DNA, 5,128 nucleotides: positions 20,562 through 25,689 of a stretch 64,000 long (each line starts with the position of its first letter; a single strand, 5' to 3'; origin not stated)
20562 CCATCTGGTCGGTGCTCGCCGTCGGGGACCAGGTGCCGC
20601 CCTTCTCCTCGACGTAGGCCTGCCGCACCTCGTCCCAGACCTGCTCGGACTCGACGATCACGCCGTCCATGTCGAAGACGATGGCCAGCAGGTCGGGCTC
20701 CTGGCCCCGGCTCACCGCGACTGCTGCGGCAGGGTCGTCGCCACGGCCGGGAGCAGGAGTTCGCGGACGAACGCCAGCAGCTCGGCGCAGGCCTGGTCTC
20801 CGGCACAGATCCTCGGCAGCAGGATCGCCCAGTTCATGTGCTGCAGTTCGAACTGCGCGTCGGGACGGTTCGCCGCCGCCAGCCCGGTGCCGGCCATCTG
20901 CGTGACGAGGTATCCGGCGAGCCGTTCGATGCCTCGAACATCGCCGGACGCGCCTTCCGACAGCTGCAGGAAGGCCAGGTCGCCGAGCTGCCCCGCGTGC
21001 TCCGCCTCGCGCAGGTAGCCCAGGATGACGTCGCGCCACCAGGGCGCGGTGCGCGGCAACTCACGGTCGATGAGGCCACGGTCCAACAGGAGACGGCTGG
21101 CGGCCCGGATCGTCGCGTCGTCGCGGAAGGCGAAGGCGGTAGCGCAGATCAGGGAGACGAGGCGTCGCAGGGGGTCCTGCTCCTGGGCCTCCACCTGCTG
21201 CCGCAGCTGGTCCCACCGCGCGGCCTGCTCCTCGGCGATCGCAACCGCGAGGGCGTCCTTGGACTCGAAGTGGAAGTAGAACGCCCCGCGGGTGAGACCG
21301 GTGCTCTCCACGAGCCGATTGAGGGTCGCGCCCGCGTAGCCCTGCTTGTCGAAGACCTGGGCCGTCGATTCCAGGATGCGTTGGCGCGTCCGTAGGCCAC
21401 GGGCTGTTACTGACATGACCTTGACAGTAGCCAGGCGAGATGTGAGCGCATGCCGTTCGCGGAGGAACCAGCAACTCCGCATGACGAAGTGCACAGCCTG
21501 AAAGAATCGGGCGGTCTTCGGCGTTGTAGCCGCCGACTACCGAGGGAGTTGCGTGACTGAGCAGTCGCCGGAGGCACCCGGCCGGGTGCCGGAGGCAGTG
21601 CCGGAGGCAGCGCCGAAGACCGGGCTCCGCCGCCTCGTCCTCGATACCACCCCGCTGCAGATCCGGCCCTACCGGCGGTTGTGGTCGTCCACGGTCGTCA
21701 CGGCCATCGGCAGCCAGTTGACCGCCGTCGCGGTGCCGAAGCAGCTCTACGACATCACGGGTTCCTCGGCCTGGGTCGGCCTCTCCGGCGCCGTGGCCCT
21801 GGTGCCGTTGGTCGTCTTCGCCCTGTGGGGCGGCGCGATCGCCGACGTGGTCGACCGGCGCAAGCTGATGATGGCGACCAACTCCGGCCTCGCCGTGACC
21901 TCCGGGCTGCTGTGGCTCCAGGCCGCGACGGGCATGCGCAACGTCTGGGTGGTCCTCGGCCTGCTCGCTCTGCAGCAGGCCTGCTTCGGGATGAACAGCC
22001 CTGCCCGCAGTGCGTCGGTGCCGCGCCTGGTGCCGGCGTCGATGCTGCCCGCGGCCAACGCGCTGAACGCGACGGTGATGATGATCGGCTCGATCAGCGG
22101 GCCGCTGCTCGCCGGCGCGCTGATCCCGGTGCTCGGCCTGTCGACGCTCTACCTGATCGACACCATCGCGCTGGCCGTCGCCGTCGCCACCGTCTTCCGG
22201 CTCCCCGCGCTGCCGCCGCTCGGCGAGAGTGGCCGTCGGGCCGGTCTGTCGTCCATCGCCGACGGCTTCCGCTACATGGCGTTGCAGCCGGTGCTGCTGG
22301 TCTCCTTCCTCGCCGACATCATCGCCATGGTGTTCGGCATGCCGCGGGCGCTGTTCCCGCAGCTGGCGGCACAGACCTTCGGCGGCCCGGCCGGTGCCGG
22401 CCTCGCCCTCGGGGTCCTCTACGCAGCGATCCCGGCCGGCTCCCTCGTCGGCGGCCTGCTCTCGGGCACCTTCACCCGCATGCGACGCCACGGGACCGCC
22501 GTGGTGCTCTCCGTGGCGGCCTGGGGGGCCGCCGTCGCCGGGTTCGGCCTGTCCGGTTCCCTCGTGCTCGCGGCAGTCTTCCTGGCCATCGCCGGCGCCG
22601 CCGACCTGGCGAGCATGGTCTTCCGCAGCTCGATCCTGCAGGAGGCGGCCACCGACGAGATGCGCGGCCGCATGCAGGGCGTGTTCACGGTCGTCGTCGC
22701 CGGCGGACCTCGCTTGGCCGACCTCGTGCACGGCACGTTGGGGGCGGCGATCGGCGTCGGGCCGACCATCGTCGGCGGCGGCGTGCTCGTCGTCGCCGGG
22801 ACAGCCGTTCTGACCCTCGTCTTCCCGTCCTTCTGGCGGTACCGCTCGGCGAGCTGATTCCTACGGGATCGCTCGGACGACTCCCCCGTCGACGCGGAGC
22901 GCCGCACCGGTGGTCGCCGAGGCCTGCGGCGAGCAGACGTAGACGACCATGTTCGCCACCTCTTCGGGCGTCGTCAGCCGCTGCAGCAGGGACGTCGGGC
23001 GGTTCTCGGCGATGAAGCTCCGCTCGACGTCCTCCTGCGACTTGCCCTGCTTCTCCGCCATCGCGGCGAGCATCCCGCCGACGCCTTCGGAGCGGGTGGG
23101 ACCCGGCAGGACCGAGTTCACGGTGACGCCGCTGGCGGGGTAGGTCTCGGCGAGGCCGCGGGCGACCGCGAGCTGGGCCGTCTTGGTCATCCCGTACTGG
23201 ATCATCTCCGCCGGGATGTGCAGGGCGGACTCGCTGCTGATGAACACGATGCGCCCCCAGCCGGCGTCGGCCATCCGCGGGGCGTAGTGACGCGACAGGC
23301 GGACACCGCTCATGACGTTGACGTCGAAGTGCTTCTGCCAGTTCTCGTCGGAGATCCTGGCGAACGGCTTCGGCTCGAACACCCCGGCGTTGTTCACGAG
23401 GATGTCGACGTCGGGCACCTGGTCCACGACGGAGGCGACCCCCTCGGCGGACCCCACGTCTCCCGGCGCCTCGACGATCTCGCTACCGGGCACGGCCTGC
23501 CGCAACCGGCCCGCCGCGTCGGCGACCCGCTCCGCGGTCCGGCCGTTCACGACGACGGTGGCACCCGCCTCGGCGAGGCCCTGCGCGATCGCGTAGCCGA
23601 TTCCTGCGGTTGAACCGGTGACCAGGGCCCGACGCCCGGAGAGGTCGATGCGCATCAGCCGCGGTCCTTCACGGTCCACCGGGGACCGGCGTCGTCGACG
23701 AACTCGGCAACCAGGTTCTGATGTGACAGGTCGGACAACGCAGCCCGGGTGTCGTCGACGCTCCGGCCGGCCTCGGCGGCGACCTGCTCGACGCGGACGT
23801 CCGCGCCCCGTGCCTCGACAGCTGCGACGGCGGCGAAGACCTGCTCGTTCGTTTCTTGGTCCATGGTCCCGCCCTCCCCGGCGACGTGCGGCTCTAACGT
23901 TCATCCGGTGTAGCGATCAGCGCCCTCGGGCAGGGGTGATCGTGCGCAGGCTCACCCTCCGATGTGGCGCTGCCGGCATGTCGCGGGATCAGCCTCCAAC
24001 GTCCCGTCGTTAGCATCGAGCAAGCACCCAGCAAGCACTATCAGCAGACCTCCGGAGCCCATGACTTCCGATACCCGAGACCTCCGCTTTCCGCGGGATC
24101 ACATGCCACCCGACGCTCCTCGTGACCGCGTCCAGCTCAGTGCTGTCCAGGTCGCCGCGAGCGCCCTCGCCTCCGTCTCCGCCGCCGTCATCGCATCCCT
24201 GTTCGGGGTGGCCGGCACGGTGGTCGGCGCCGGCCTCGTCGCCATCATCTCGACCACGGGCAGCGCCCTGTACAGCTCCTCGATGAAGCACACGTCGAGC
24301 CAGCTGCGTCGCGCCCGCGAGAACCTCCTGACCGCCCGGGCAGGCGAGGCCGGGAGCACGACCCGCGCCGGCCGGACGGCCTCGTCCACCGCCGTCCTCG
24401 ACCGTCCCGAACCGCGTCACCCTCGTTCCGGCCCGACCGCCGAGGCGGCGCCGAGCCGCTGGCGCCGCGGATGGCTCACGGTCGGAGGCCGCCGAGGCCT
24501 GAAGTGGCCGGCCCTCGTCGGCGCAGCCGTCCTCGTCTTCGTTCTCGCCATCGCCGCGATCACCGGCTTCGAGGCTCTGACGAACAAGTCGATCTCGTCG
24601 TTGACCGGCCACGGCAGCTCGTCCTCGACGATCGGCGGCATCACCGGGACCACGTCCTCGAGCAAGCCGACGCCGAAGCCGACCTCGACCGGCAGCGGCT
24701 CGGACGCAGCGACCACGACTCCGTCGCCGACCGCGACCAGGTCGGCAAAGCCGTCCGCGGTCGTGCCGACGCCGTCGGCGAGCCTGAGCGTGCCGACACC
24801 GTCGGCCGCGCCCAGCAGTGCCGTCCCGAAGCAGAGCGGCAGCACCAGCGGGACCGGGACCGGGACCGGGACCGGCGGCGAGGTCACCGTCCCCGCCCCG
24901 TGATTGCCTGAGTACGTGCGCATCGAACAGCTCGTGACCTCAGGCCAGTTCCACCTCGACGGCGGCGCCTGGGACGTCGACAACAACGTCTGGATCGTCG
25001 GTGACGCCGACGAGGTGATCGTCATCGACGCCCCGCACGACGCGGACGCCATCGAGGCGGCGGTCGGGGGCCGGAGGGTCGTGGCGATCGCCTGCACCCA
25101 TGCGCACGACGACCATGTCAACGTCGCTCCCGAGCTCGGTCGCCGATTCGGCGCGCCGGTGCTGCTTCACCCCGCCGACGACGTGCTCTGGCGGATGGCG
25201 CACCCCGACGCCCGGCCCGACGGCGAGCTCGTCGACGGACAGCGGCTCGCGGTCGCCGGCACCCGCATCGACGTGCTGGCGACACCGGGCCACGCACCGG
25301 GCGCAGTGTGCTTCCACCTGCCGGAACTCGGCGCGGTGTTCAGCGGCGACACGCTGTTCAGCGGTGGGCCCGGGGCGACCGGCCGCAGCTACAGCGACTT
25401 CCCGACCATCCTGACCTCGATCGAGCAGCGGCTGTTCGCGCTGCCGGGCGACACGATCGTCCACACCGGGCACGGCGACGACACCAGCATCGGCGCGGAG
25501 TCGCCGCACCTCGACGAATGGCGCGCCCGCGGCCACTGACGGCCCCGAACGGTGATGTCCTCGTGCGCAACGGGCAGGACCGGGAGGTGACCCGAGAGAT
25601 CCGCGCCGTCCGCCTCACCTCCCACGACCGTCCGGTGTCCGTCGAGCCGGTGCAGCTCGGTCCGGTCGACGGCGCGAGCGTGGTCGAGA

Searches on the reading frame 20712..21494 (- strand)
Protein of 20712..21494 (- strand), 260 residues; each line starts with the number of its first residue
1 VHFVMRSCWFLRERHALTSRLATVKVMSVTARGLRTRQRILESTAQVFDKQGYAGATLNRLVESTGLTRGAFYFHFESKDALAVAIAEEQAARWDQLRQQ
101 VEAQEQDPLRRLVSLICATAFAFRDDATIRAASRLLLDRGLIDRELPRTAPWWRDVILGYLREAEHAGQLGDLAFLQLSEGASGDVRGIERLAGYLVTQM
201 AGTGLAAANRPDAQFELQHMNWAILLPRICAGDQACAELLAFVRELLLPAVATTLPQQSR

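Call 52: search_protein_families(library=pfam, proteins=[window:20712-21494:-], max_evalue=0.00001)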
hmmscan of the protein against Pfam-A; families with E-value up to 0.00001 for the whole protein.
window:20712-21494:- (260 aa): 1 family
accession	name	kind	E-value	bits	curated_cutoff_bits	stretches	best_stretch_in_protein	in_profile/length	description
PF00440.29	TetR_N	-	6.1e-13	48.8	24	1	40-86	1-47/47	Bacterial regulatory proteins, tetR family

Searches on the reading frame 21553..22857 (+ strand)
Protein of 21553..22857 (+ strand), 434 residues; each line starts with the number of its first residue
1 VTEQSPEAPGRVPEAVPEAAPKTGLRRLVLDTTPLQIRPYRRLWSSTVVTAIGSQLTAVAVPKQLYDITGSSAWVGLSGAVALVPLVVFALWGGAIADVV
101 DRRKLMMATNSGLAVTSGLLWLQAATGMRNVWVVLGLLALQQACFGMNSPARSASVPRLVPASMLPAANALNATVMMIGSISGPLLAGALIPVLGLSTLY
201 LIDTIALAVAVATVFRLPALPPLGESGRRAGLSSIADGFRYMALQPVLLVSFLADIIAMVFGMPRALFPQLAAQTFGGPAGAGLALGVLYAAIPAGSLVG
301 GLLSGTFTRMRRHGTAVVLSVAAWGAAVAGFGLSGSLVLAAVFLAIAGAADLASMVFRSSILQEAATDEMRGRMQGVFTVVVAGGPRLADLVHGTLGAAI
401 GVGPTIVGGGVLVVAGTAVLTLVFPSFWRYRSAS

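Call 52: search_protein_families(library=pfam, proteins=[window:21553-22857:+], max_evalue=0.00001)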
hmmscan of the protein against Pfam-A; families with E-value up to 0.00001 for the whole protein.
window:21553-22857:+ (434 aa): 2 families
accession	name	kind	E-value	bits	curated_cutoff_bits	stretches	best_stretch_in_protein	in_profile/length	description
PF05977.19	MFS_3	-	3.6e-36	125.1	27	1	33-421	5-391/524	Transmembrane secretion effector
PF07690.21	MFS_1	-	2.6e-27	96.1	33.4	1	43-385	1-342/347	Major Facilitator Superfamily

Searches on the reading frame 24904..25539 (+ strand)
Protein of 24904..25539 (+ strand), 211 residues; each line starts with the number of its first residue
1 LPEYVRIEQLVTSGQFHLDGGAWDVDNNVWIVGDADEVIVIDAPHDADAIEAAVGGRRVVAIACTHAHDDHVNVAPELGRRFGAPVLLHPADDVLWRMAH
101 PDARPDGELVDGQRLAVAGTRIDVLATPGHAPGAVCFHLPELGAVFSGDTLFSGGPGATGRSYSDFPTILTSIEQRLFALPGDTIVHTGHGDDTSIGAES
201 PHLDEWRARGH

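Call 52: search_protein_families(library=pfam, proteins=[window:24904-25539:+], max_evalue=0.00001)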
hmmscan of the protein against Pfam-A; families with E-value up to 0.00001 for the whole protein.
window:24904-25539:+ (211 aa): 1 family
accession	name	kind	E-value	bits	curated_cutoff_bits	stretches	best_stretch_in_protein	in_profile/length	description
PF00753.33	Lactamase_B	-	1.9e-22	80.6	22.7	1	25-190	4-196/196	Metallo-beta-lactamase superfamily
